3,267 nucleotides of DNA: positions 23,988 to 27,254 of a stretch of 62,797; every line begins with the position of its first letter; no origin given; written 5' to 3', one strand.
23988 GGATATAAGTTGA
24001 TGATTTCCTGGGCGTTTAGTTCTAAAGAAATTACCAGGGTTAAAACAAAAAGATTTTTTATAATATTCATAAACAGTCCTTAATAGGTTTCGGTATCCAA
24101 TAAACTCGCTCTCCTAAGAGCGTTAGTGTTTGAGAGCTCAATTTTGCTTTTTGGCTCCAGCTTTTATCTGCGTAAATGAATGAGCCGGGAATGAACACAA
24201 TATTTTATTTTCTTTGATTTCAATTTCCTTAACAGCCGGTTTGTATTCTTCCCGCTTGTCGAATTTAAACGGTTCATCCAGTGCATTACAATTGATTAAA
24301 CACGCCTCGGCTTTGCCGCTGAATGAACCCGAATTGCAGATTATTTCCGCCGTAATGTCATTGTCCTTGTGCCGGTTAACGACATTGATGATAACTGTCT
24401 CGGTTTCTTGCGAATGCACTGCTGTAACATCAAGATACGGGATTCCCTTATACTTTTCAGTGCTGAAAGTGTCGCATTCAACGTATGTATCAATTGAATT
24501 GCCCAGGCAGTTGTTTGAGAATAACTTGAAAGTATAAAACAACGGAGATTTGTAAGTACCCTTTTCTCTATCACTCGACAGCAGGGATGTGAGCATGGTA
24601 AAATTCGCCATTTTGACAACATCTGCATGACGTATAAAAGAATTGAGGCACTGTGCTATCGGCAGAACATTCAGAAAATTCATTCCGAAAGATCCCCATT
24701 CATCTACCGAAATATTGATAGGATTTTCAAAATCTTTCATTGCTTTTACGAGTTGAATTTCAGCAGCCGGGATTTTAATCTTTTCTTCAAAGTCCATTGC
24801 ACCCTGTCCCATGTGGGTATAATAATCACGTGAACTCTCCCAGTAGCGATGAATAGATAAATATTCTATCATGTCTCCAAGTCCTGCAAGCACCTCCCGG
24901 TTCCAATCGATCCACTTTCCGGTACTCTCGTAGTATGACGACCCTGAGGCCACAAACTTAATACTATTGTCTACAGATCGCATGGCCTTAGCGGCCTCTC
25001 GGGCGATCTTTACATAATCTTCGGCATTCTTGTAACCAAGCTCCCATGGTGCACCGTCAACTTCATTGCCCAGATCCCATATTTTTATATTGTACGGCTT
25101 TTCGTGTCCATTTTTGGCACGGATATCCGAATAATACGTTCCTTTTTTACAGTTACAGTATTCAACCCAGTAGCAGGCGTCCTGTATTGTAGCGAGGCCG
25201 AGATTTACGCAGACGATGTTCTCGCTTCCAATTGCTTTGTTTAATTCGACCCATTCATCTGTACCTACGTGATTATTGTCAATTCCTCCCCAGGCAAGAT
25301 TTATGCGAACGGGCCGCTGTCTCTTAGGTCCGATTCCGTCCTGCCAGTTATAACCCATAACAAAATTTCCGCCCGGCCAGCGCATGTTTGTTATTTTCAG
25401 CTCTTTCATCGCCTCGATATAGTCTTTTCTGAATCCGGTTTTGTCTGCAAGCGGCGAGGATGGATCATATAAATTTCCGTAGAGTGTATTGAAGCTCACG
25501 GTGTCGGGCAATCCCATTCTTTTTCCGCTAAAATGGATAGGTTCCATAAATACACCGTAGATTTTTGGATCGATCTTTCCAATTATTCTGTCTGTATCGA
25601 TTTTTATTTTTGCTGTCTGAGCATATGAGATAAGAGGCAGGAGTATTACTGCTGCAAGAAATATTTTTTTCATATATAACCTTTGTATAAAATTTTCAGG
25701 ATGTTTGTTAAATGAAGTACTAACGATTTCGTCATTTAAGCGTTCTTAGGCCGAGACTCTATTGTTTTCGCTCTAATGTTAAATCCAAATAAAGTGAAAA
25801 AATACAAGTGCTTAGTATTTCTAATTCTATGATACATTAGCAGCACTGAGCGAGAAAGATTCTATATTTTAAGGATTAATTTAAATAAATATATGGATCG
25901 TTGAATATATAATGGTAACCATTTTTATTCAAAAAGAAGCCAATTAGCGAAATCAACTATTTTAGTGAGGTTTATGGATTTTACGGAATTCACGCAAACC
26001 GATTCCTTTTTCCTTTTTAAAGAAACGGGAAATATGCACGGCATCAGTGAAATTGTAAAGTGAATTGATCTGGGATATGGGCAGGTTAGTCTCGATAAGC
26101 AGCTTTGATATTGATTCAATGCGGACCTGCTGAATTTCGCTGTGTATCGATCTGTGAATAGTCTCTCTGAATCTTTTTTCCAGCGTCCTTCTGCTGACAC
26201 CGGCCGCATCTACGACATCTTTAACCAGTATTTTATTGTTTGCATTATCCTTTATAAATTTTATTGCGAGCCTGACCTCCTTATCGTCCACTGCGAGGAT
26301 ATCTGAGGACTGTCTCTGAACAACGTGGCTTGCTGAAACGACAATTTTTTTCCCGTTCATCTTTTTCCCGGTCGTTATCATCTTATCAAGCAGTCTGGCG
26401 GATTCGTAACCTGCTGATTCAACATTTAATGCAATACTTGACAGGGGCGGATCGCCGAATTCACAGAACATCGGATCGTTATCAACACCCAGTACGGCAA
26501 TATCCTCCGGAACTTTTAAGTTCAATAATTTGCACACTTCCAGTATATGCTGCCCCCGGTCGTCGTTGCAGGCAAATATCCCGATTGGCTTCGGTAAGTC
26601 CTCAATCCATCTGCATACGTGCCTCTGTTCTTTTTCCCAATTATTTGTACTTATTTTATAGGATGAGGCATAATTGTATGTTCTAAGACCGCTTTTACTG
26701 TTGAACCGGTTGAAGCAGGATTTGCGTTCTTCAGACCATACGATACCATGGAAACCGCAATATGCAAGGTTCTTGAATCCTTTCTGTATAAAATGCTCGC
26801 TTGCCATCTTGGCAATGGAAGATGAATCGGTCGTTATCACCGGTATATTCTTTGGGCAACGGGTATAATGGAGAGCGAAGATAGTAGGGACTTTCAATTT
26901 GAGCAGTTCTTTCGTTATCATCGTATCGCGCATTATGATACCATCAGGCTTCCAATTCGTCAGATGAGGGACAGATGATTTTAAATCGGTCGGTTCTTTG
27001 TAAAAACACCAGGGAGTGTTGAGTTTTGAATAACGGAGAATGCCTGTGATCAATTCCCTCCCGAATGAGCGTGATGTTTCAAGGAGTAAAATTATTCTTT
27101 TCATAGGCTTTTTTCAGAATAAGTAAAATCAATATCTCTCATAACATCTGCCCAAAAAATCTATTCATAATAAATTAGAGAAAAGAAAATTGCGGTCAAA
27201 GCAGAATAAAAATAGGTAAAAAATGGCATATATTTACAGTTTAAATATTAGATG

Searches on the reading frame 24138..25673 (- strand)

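Call 68: search_protein_families(library=pfam, proteins=[window:24138-25673:-], max_evalue=0.00001)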
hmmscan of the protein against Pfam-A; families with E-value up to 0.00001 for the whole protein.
window:24138-25673:- (511 aa): 2 families
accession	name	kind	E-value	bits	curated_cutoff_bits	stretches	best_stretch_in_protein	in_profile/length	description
PF06964.18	Alpha-L-AF_C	-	9.5e-15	55.6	27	1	332-499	20-165/165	Alpha-L-arabinofuranosidase C-terminal domain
PF22848.2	ASD1_dom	-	2.5e-06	27.7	22.2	0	161-204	105-149/239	Alpha-L-arabinofuranosidase 1 domain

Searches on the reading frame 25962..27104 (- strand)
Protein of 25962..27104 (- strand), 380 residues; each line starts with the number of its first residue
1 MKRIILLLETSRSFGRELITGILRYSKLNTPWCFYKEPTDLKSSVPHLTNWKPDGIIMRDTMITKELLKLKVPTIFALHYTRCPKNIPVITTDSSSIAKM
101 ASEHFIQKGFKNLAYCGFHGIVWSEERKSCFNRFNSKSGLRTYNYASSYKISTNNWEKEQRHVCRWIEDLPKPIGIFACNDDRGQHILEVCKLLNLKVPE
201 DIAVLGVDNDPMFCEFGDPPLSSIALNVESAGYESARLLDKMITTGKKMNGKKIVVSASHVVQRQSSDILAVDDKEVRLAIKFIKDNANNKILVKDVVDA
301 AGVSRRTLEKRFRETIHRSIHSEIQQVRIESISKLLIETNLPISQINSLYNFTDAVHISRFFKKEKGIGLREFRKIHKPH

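Call 68: search_protein_families(library=pfam, proteins=[window:25962-27104:-], max_evalue=0.00001)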
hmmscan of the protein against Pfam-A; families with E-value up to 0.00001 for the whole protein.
window:25962-27104:- (380 aa): 3 families
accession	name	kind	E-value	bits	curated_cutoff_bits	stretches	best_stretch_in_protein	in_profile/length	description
PF13377.12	Peripla_BP_3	-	3.7e-35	121.9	26.5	1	103-267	2-167/167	Periplasmic binding protein-like domain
PF12833.13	HTH_18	-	8.3e-15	55.3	33.6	1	299-375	3-79/80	Helix-turn-helix domain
PF00165.29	HTH_AraC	-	3.4e-07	30.7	26.6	0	284-322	1-39/42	Bacterial regulatory helix-turn-helix proteins, AraC family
